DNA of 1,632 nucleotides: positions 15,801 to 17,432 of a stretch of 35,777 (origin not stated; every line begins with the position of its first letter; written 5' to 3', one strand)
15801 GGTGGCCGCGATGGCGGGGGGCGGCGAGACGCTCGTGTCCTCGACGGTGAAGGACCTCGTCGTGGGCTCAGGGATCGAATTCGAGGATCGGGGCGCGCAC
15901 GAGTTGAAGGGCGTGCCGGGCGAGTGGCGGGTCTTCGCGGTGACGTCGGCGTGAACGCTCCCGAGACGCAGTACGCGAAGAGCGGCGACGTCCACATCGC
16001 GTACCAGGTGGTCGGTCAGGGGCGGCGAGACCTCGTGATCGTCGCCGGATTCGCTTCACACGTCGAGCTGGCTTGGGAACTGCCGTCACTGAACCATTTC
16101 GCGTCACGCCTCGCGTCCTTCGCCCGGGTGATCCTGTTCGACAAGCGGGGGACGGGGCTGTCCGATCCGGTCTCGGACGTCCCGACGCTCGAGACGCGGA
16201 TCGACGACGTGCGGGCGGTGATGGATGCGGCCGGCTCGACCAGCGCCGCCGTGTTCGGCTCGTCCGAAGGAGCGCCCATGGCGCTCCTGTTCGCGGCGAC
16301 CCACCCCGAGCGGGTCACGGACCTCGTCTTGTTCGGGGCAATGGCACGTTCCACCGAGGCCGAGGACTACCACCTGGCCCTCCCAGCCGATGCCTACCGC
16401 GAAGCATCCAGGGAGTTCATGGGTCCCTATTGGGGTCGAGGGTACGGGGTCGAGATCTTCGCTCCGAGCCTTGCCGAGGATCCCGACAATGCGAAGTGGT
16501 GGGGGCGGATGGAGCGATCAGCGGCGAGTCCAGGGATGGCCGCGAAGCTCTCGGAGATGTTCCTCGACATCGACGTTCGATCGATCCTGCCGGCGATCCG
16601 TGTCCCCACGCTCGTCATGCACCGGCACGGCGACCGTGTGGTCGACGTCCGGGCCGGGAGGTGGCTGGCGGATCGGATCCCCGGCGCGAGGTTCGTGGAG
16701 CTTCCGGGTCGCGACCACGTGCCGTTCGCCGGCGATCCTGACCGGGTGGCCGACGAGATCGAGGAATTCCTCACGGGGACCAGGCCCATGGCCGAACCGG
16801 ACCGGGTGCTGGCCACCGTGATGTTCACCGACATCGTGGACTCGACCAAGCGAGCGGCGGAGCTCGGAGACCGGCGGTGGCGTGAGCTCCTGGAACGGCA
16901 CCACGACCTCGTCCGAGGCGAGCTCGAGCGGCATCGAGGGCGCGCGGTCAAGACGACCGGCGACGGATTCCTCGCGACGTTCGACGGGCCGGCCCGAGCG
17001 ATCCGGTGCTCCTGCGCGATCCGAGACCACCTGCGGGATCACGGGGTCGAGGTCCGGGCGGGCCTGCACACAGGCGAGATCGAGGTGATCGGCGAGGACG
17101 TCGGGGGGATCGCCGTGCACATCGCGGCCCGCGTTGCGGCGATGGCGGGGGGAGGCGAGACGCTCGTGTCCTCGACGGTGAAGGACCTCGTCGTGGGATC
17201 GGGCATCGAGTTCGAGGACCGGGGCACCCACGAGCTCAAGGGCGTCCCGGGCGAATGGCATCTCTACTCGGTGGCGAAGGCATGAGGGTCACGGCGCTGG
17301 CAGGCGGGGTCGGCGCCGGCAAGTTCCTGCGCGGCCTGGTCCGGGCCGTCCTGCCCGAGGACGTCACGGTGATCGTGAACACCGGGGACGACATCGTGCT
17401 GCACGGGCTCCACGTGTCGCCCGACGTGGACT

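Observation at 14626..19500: Two hydrolase-cyclase fusion genes are translationally coupled into the fbiA-fbiB (F420) operon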

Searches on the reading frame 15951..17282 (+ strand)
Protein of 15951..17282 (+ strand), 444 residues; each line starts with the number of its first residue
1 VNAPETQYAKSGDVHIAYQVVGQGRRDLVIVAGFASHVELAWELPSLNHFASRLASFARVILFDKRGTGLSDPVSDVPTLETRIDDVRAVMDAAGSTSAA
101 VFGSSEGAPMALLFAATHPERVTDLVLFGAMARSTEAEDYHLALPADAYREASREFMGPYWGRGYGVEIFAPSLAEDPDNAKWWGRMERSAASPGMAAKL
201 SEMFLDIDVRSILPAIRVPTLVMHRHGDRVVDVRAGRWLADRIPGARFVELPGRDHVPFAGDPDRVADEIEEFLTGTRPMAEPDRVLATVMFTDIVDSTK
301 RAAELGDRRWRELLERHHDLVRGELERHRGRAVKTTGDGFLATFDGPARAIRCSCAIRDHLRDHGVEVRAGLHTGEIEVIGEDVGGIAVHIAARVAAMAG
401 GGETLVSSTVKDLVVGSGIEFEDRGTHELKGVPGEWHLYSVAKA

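Call 11: search_protein_families(library=pfam, proteins=[window:15951-17282:+], max_evalue=0.01)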
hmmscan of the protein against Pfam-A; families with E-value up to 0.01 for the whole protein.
window:15951-17282:+ (444 aa): 5 families
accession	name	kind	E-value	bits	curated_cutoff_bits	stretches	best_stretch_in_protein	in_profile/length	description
PF12146.15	Hydrolase_4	-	8.5e-15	55.1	27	1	28-247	7-223/239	Serine aminopeptidase, S33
PF00561.26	Abhydrolase_1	-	9.4e-15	55.4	25.8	1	28-259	3-241/245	alpha/beta hydrolase fold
PF00211.25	Guanylate_cyc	-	1.4e-12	48.1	21.9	1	288-440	9-180/183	Adenylate and Guanylate cyclase catalytic domain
PF12697.13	Abhydrolase_6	-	3.8e-12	47.8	26.3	1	28-268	1-216/217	Alpha/beta hydrolase family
PF03096.20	Ndr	-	0.00026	20.3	23.3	1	76-134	78-136/283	Ndr family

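Call 12: search_protein_families(library=ncbifam, proteins=[window:15951-17282:+], max_evalue=0.01)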
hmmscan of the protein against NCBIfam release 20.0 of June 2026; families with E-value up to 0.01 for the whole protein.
window:15951-17282:+ (444 aa): 30 families (the best 25 are shown)
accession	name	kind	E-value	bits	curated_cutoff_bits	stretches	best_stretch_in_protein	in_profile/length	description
NF058673.1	LipAdnlyCyLipJMY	equivalog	6.8e-142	473.3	800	1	2-440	6-448/449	bifunctional lipase/adenylate cyclase LipJ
NF051488.1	bifunc_PcaDC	exception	3.6e-28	98.8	390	1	50-314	31-293/375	bifunctional 3-oxoadipate enol-lactonase/4-carboxymuconolactone decarboxylase PcaDC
TIGR02427.1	protocat_pcaD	equivalog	9.4e-23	80.9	255.85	1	50-275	32-251/251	3-oxoadipate enol-lactonase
NF051487.1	bifunc_PcaCD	exception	5.4e-15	55.4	430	1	41-275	182-412/413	bifunctional 4-carboxymuconolactone decarboxylase/3-oxoadipate enol-lactonase PcaCD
TIGR01738.1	bioH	equivalog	9.7e-15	54.8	206.95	1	22-273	1-244/245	pimeloyl-ACP methyl ester esterase BioH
NF052610.1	macro_16_ester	equivalog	7.5e-13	48.5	420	2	8-139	5-136/281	alpha/beta fold macrolide esterase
NF050089.1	i_nPHAscl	equivalog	4e-12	45.8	300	1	15-131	8-118/288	intracellular short-chain-length polyhydroxyalkanoate depolymerase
NF053683.1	esterase_mleBRB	exception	1.8e-11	44.1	585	2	13-129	10-126/280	BRB family alpha/beta fold macrolide esterase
TIGR01249.1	pro_imino_pep_1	equivalog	6e-11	42.1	259.75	1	57-157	53-157/307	prolyl aminopeptidase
TIGR03611.1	RutD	equivalog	7.3e-11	41.9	238.5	1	56-133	38-116/258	pyrimidine utilization protein D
NF053684.1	esterase_mleBCA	exception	2.2e-10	40.2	570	2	48-130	41-127/281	BCA family alpha/beta fold macrolide esterase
TIGR03056.1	bchO_mg_che_rel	equivalog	7.1e-10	38.4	172.55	2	211-274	214-277/278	alpha/beta fold hydrolase BchO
NF011457.0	PRK14875.1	equivalog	8.1e-10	38.2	307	1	3-132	109-233/372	acetoin dehydrogenase dihydrolipoyllysine-residue acetyltransferase subunit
NF033124.1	estX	equivalog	9.9e-09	34.7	600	1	48-130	41-127/280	macrolide esterase EstX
TIGR01250.1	pro_imino_pep_2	subfamily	1.2e-08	34.8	167.65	2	206-274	220-287/288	proline iminopeptidase-family hydrolase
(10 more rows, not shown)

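Call 13: find_homologous_proteins(query=window:15951-17282:+, max_evalue=1e-10)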
Query window:15951-17282:+ (444 aa): 8000 proteins with E <= 1e-10 among 8000 candidates; the best 120 are listed.
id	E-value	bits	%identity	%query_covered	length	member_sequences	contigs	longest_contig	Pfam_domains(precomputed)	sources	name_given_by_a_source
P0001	7.6e-292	986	99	100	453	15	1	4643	PF12697.14,PF00561.27,PF00211.26,PF12146.16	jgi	jgi:class 3 adenylate cyclase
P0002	1.5e-265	899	90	100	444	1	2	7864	PF12697.14,PF00561.27,PF00211.26,PF12146.16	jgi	jgi:pimeloyl-ACP methyl ester carboxylesterase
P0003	6.8e-252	854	86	100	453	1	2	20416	PF12697.14,PF00561.27,PF00211.26,PF12146.16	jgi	jgi:class 3 adenylate cyclase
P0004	1.9e-250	849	85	100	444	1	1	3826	PF12697.14,PF00561.27,PF00211.26,PF12146.16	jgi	-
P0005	2.2e-219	747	75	99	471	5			PF00561.27,PF00211.26,PF12146.16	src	-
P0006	2.1e-207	708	71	100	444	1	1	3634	PF00561.27,PF00211.26,PF12146.16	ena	-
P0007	3.8e-205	700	70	100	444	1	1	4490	PF00561.27,PF00211.26,PF12146.16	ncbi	-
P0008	7.3e-198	676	69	100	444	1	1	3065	PF12697.14,PF00561.27,PF12146.16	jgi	jgi:class 3 adenylate cyclase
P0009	3.8e-194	664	67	100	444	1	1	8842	PF12697.14,PF00561.27,PF00211.26,PF12146.16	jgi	jgi:pimeloyl-ACP methyl ester carboxylesterase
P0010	1.4e-192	659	68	100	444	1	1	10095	PF00561.27,PF00211.26,PF12146.16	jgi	jgi:pimeloyl-ACP methyl ester carboxylesterase/class 3 adenylate cyclase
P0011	6.3e-191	653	70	99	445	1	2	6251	PF12697.14,PF00561.27,PF00211.26,PF12146.16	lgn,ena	-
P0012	2.8e-190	651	68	99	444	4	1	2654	PF00561.27,PF00211.26,PF12146.16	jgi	jgi:pimeloyl-ACP methyl ester carboxylesterase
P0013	5.5e-190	650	68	99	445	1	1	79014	PF00561.27,PF00211.26,PF12146.16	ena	-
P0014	9.9e-190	649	68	99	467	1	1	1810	PF12697.14,PF00561.27,PF00211.26,PF12146.16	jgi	jgi:pimeloyl-ACP methyl ester carboxylesterase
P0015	1.0e-189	649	68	100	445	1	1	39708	PF12697.14,PF00561.27,PF00211.26,PF12146.16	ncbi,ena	-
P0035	1.9e-187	642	68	99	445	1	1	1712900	PF00561.27,PF00211.26,PF12146.16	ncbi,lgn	ncbi:MAG: adenylate/guanylate cyclase domain-containing protein [Solirubrobacteraceae bacterium]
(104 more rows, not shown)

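Call 20: find_related_loci(query=window:15951-17282:+, collection=metagenome_contigs, flank=6000)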
Query window:15951-17282:+ (444 aa) in metagenome_contigs; peptide patterns used: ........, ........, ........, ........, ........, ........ (x = any residue, [..] = any of these).
600 stretches matched a pattern (row limit reached: there are more); 575 encode a relative of the query (tblastn E <= 1e-3); the best 80 are kept; 80 distinct loci.
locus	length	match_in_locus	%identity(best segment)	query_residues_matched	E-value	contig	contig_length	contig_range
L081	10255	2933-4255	68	4-442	0e+0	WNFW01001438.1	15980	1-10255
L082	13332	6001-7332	67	1-442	0e+0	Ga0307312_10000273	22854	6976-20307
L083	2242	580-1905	66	1-440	0e+0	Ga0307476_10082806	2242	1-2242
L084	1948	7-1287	67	16-440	0e+0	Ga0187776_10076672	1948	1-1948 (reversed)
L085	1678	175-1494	62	1-441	0e+0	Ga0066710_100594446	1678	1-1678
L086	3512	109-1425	66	3-440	0e+0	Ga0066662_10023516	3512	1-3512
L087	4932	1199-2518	61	4-444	2e-178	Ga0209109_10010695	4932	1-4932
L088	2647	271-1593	62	1-443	0e+0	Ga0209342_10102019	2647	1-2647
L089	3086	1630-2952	62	1-443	0e+0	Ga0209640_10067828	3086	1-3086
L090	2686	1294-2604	61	4-441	0e+0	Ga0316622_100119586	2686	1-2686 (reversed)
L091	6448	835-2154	61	4-444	1e-172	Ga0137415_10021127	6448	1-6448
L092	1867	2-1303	62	6-439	0e+0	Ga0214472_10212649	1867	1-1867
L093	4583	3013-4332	59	4-443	1e-172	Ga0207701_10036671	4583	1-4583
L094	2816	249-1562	60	4-441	3e-177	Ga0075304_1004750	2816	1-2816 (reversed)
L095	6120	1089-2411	60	1-442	6e-168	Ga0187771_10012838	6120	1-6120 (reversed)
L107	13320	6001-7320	58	1-441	4e-162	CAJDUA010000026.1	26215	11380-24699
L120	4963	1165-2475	57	4-441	7e-163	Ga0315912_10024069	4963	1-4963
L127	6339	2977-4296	57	1-439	1e-159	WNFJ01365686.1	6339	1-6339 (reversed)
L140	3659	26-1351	59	4-443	3e-163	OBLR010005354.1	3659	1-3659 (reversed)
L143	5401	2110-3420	57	6-441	2e-158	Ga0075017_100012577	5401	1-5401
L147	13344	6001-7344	59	1-441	5e-156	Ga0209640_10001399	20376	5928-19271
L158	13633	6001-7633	60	4-444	4e-155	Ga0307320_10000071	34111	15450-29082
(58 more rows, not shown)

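Call 22: find_encoding_contigs(protein=P0003, flank=8000, max_places=3)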
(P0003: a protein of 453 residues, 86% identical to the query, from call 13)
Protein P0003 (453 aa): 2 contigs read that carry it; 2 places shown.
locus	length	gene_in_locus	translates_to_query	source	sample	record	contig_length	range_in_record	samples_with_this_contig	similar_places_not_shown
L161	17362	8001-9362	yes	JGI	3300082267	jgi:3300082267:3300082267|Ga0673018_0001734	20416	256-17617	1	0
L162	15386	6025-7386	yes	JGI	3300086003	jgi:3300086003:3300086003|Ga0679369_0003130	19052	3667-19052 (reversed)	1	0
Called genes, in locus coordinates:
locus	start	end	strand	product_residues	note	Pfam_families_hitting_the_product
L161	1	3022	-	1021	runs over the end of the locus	PF00535:Glycos_transf_2, PF13641:Glyco_tranf_2_3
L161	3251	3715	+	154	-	-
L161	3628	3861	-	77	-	PF02467:Whib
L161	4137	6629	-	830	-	PF04055:Radical_SAM, PF19288:CofH_C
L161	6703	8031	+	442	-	PF00561:Abhydrolase_1, PF12146:Hydrolase_4, PF12697:Abhydrolase_6, PF00211:Guanylate_cyc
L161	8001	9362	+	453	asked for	PF00561:Abhydrolase_1, PF12146:Hydrolase_4, PF12697:Abhydrolase_6, PF00211:Guanylate_cyc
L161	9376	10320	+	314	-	PF01933:CofD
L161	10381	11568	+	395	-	PF01996:F420_ligase, PF00881:Nitroreductase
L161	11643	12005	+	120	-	PF18898:DUF5654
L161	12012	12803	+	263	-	PF11303:DUF3105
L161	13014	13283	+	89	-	-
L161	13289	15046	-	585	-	PF08310:LGFP (faint), PF08486:SpoIID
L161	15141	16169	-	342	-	PF00483:NTP_transferase, PF12804:NTP_transf_3, PF24894:Hexapep_GlmU (weak), PF25084:LbH_EIF2B, PF25087:GMPPB_C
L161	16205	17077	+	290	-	PF05050:Methyltransf_21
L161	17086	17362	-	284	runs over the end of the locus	PF00535:Glycos_transf_2, PF13641:Glyco_tranf_2_3, PF13632:Glyco_trans_2_3 (weak)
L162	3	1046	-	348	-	?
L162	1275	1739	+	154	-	-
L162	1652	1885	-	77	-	PF02467:Whib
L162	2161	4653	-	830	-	PF04055:Radical_SAM, PF19288:CofH_C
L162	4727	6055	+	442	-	PF00561:Abhydrolase_1, PF12146:Hydrolase_4, PF12697:Abhydrolase_6, PF00211:Guanylate_cyc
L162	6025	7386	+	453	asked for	PF00561:Abhydrolase_1, PF12146:Hydrolase_4, PF12697:Abhydrolase_6, PF00211:Guanylate_cyc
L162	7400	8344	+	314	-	PF01933:CofD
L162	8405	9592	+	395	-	PF01996:F420_ligase, PF00881:Nitroreductase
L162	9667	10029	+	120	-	PF18898:DUF5654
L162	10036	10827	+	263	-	PF11303:DUF3105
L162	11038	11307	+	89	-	-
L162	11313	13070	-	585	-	PF08310:LGFP (faint), PF08486:SpoIID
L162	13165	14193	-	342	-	PF00483:NTP_transferase, PF12804:NTP_transf_3, PF24894:Hexapep_GlmU (weak), PF25084:LbH_EIF2B, PF25087:GMPPB_C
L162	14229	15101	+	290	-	PF05050:Methyltransf_21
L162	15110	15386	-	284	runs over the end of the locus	PF00535:Glycos_transf_2, PF13641:Glyco_tranf_2_3, PF13632:Glyco_trans_2_3 (weak)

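Call 23: find_encoding_contigs(protein=P0002, flank=8000, max_places=3)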
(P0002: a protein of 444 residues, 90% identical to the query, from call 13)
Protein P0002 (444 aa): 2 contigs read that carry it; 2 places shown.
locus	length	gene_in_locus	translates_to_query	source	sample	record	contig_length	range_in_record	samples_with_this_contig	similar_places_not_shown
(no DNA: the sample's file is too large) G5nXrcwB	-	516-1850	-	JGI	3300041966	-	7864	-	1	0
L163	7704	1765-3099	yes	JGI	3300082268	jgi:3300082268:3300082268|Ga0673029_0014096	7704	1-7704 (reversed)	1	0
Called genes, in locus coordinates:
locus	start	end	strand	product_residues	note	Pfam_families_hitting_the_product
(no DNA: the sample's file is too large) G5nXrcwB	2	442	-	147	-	?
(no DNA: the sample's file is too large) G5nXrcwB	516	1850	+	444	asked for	PF00561:Abhydrolase_1, PF12146:Hydrolase_4, PF12697:Abhydrolase_6, PF00211:Guanylate_cyc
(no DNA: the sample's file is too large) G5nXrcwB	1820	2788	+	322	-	PF01933:CofD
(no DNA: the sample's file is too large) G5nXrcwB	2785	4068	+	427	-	PF01996:F420_ligase, PF00881:Nitroreductase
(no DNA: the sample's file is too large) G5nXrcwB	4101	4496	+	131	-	PF18898:DUF5654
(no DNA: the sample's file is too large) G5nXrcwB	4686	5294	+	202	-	PF11303:DUF3105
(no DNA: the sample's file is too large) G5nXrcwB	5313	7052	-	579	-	PF08486:SpoIID, PF08310:LGFP (weak)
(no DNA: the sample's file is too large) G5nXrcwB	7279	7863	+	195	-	?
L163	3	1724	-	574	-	?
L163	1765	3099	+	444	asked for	PF00561:Abhydrolase_1, PF12146:Hydrolase_4, PF12697:Abhydrolase_6, PF00211:Guanylate_cyc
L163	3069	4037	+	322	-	PF01933:CofD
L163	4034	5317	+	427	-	PF01996:F420_ligase, PF00881:Nitroreductase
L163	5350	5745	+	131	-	PF18898:DUF5654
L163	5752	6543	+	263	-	PF11303:DUF3105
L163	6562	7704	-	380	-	?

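Call 40: search_protein_families(library=pfam, alignment_id=A1, max_evalue=0.00001)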
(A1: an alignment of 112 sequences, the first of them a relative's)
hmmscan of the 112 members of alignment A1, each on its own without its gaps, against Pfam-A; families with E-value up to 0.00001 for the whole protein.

A. member 1, L081:1789-2841:+ (350 aa): 0 families

B. families by the number of members that match (of 112 scanned): 137 families (the first 25 are shown)
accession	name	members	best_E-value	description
PF02771.21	Acyl-CoA_dh_N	3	1.4e-41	Acyl-CoA dehydrogenase, N-terminal domain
PF02770.24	Acyl-CoA_dh_M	3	5.2e-27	Acyl-CoA dehydrogenase, middle domain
PF04392.18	ABC_sub_bind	3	1.2e-15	ABC transporter substrate binding protein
PF00108.29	Thiolase_N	2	2.2e-68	Thiolase, N-terminal domain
PF00441.29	Acyl-CoA_dh_1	2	1.3e-56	Acyl-CoA dehydrogenase, C-terminal domain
PF07690.21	MFS_1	2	2.6e-46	Major Facilitator Superfamily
PF02776.23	TPP_enzyme_N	2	1.3e-36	Thiamine pyrophosphate enzyme, N-terminal TPP binding domain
PF02803.24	Thiolase_C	2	2.6e-36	Thiolase, C-terminal domain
PF02775.26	TPP_enzyme_C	2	2.7e-33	Thiamine pyrophosphate enzyme, C-terminal TPP binding domain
PF13302.13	Acetyltransf_3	2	7.1e-26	Acetyltransferase (GNAT) domain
PF08028.16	Acyl-CoA_dh_2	2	8.2e-26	Acyl-CoA dehydrogenase, C-terminal domain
PF13191.12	AAA_16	2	3e-23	AAA ATPase domain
PF00903.31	Glyoxalase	2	2e-22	Glyoxalase/Bleomycin resistance protein/Dioxygenase superfamily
PF00027.35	cNMP_binding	2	4e-20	Cyclic nucleotide-binding domain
PF13711.11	DUF4160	2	2.5e-18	Domain of unknown function (DUF4160)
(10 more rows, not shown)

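Call 45: search_solved_structures(query=window:15951-17282:+, max_evalue=0.00001, show_alignments=1)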
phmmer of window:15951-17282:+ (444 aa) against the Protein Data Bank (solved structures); distinct sequences matched with E-value up to 0.00001: 103 (the best 60 are shown).
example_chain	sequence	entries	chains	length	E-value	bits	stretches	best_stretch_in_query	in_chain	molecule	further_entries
1ybt_A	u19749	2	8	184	3.7e-49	171.2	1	283-439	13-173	hydrolase, alpha/beta hydrolase fold family | lipJ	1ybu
4wp3_A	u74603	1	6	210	3.6e-28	102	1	282-442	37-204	Ma1120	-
4wp9_A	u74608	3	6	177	5.1e-28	101.5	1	289-442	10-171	Ma1120 | Cyclase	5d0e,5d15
4wp8_A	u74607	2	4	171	7.2e-28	101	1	289-441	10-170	Ma1120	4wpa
5d0g_A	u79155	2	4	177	1.2e-25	93.7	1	289-442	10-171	Cyclase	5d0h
4uhc_A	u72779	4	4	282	2.4e-15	59.8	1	7-275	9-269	ESTERASE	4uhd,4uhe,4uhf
4uhh_A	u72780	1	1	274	2.7e-15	59.6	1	7-275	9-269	ESTERASE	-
7yii_A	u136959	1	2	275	8.1e-14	54.7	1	16-274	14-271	Non-heme haloperoxidase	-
8vcz_A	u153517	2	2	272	1.4e-13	53.9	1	18-267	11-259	Probable esterase D14L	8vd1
3r0v_A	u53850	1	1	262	4.4e-13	52.3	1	45-275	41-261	Alpha/beta hydrolase fold protein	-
6ap6_A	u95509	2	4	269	7.3e-13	51.6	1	18-274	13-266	Probable strigolactone esterase DAD2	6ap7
6o5j_A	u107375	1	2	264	7.8e-13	51.5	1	18-274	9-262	Probable strigolactone esterase DAD2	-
4dnp_A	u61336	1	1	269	9.9e-13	51.1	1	18-274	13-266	DAD2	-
4ih4_A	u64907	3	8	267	1.2e-12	50.9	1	18-268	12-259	AT3g03990/T11I18_10 | Strigolactone esterase D14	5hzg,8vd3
6uh8_A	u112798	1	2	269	1.2e-12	50.8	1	18-274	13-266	Decreased Apical Dominance 2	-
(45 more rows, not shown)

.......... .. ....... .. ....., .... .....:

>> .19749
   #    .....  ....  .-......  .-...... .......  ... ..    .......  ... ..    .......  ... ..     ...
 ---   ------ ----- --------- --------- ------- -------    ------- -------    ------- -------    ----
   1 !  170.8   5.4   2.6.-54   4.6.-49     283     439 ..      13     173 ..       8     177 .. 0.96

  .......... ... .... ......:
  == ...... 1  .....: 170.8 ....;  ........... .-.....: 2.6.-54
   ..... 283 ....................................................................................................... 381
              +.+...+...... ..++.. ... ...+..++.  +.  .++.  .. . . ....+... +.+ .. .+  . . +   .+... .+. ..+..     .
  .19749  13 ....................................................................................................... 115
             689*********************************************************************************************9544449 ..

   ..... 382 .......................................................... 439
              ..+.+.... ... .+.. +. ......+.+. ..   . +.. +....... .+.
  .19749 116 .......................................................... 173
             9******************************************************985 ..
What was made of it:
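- Closest known: LipJ. Same: Shared features: the metal-binding Asp in FTDIV, the GDGF motif, the Arg in R(A/I)G(L/I)H, and the unusual His in place of the transition-state Asn (AVHI(A/G)ARV) (call 45).
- Closest known: LipJ. Different: g1 and g2 have the canonical substrate Lys (VKTxGDG) where LipJ has Asn (VNTAGDG) (call 45).
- Closest known: Receptor-type alpha/beta-hydrolases. Same: The N-terminal domain aligns over about 250 residues at E about 1e-10 to 1e-13 (call 45).
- The hydrolase domain resembles receptor-hydrolases such as D14/KAI2/RsbQ at about 1e-10 to 1e-13 (call 45).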
